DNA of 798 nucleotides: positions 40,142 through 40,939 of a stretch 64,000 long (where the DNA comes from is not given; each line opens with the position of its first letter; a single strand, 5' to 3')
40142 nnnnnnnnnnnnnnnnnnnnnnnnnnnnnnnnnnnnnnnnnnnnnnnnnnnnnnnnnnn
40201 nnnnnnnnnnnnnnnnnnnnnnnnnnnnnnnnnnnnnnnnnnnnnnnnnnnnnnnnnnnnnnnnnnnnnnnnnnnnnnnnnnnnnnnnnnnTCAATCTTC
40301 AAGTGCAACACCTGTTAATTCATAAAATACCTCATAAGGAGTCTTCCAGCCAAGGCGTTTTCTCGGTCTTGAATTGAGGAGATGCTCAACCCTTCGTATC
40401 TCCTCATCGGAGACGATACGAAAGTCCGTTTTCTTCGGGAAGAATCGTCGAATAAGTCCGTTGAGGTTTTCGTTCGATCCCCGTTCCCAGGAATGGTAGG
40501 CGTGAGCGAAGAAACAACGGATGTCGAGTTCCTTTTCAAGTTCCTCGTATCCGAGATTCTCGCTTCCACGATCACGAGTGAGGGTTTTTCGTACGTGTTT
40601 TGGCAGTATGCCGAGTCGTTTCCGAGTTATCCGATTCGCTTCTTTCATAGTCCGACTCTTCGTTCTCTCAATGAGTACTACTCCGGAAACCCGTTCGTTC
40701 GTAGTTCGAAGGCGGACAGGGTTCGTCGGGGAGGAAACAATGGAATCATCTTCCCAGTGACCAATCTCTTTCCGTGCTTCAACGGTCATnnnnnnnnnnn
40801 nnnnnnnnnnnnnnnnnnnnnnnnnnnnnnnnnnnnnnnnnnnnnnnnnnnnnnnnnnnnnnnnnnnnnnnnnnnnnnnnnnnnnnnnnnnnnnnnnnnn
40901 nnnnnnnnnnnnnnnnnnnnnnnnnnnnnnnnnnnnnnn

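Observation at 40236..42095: Repeat-bounded ~1.8 kb insertion: IS30 transposase remnant plus compositionally foreign Cys-rich gene, flanked by ~45 bp direct repeats with an embedded palindrome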

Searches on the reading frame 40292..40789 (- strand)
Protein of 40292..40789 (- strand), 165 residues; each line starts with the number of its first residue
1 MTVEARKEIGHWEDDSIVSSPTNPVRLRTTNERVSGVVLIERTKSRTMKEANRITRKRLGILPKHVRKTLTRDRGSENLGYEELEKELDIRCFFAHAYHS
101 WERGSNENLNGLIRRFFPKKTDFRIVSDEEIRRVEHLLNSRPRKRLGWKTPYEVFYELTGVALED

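Call 6: search_protein_families(library=pfam, proteins=[window:40292-40789:-], max_evalue=0.01)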
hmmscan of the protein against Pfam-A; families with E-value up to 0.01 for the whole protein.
window:40292-40789:- (165 aa): 0 families

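Call 8: search_protein_families(library=ncbifam, proteins=[window:40292-40789:-], max_evalue=1)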
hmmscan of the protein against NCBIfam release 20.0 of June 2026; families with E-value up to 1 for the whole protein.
window:40292-40789:- (165 aa): 3 families
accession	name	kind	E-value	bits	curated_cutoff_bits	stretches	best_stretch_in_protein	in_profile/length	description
NF033563.0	transpos_IS30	equivalog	1.5e-46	159.3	80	1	2-144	126-267/267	IS30 family transposase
NF033577.2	transpos_IS481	equivalog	5.7e-05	22.8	224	1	33-155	156-284/284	IS481 family transposase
NF033546.1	transpos_IS21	equivalog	0.0011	18.6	160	1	72-155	195-282/294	IS21 family transposase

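Call 34: find_homologous_proteins(query=window:40292-40789:-)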
Query window:40292-40789:- (165 aa): 1423 proteins with E <= 0.001 among 1495 candidates; the best 120 are listed.
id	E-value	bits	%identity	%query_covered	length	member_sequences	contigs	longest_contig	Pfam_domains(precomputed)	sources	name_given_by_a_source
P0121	6.1e-82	292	81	98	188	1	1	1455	-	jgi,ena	-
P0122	9.4e-82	291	78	98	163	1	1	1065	-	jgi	jgi:IS30 family transposase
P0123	1.6e-81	290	80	99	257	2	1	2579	-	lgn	-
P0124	7.3e-81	288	80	98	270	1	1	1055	PF13565.13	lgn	-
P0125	4.3e-80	286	79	98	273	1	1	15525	-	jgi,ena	jgi:IS30 family transposase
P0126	4.7e-80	285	79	98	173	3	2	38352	-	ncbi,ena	-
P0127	4.8e-80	285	78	97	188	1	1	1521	-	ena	-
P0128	5.9e-80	285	77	98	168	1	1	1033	-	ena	-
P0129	6.5e-80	285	76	98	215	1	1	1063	-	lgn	-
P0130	3.1e-79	283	76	99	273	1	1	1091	-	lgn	-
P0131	1.2e-78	281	78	98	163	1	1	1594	-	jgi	jgi:IS30 family transposase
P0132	4.8e-78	279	77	98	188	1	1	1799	-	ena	-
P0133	9.1e-78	278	74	99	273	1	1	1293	PF13565.13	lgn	-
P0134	2.0e-77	277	77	98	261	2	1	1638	-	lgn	-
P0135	2.4e-77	277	81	93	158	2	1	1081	-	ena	-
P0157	1.8e-70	254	71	98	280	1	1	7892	-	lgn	-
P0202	4.8e-60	220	64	99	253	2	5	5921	-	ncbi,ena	-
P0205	1.5e-59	219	65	98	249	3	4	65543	-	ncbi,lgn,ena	-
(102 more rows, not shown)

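Call 35: find_encoding_contigs(protein=P0125, flank=3000, max_places=2)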
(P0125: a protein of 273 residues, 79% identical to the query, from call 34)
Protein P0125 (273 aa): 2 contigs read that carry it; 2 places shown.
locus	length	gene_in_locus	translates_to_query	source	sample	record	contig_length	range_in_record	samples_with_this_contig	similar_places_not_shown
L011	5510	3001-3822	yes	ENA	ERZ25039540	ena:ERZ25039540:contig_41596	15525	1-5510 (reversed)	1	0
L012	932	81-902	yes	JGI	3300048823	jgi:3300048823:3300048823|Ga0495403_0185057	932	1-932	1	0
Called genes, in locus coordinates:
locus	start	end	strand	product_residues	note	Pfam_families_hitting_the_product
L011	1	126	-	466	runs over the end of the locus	PF00535:Glycos_transf_2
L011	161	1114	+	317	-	PF13495:Phage_int_SAM_4, PF02899:Phage_int_SAM_1, PF00589:Phage_integrase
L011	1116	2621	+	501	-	-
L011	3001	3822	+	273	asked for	-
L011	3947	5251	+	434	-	PF01145:Band_7 (faint)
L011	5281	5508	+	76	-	?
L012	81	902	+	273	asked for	-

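Call 36: find_encoding_contigs(protein=P0123, flank=3000, max_places=2)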
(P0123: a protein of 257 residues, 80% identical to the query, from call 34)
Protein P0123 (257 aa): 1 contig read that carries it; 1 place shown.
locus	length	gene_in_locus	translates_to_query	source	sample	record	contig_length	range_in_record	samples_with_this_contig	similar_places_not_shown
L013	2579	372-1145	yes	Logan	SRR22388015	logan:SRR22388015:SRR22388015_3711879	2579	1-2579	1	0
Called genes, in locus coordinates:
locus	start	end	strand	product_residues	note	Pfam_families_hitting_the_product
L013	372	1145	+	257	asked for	-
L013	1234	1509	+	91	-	-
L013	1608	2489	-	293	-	PF01116:F_bP_aldolase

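Call 37: find_encoding_contigs(protein=P0157, flank=3000, max_places=2)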
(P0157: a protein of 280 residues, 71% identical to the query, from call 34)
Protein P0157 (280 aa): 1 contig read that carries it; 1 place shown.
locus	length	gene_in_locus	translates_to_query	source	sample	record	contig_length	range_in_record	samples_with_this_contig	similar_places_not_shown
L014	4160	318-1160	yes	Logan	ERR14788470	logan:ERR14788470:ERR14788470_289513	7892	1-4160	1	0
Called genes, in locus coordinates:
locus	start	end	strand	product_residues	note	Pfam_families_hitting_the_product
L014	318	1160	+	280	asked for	-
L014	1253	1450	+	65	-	PF10685:KGG (faint)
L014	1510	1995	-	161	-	-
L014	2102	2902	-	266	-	PF00480:ROK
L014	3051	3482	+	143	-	-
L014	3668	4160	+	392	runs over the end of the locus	PF13509:S1_2 (faint), PF00575:S1, PF23459:S1_RRP5 (weak)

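Call 87: find_encoding_contigs(protein=P0205, flank=1500, max_places=6)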
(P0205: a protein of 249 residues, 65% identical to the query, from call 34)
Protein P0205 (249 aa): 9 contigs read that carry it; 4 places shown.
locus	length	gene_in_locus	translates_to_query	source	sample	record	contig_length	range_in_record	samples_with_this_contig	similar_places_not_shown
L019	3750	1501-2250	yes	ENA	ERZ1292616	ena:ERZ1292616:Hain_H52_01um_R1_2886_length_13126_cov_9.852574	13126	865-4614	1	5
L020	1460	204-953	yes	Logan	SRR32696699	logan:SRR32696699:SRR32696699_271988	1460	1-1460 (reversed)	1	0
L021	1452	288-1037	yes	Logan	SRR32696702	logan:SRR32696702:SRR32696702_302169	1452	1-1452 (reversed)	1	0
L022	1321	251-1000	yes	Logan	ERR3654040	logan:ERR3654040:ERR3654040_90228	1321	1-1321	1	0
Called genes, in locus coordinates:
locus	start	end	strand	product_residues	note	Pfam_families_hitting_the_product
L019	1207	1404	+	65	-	PF13936:HTH_38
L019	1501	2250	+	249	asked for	-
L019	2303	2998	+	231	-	-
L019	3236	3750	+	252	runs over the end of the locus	-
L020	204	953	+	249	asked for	-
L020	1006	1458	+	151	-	?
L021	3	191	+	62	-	?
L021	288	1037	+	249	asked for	-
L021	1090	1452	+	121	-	?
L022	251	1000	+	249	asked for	-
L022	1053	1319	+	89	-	?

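Call 88: find_encoding_contigs(protein=P0202, flank=1500, max_places=6)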
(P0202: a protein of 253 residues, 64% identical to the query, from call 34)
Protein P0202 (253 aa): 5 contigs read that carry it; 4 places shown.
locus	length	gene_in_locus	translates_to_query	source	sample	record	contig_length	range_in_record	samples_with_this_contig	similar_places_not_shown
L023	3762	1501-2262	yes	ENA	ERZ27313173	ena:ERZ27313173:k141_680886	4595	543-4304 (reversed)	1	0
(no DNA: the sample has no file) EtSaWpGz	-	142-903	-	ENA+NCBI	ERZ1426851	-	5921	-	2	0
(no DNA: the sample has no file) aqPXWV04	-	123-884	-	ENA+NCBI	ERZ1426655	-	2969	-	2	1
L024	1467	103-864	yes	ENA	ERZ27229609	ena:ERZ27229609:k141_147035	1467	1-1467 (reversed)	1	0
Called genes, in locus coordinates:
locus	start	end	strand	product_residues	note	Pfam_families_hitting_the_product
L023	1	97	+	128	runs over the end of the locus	?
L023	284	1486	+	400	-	PF00872:Transposase_mut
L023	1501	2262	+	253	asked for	-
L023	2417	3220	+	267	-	PF00106:adh_short, PF08659:KR, PF23441:SDR (weak), PF03435:Sacchrp_dh_NADP (weak), PF13561:adh_short_C2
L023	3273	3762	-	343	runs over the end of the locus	?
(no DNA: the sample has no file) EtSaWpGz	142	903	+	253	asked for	-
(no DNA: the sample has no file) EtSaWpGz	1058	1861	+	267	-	PF00106:adh_short, PF08659:KR, PF23441:SDR (weak), PF03435:Sacchrp_dh_NADP (weak), PF13561:adh_short_C2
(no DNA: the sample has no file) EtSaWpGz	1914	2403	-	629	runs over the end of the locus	PF00270:DEAD, PF00271:Helicase_C, PF16124:RecQ_Zn_bind, PF00570:HRDC, PF14493:HTH_40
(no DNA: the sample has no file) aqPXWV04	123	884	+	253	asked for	-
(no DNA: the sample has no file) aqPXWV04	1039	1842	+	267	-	PF00106:adh_short, PF08659:KR, PF23441:SDR (weak), PF03435:Sacchrp_dh_NADP (weak), PF13561:adh_short_C2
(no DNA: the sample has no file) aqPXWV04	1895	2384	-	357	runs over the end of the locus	?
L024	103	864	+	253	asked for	-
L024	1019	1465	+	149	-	?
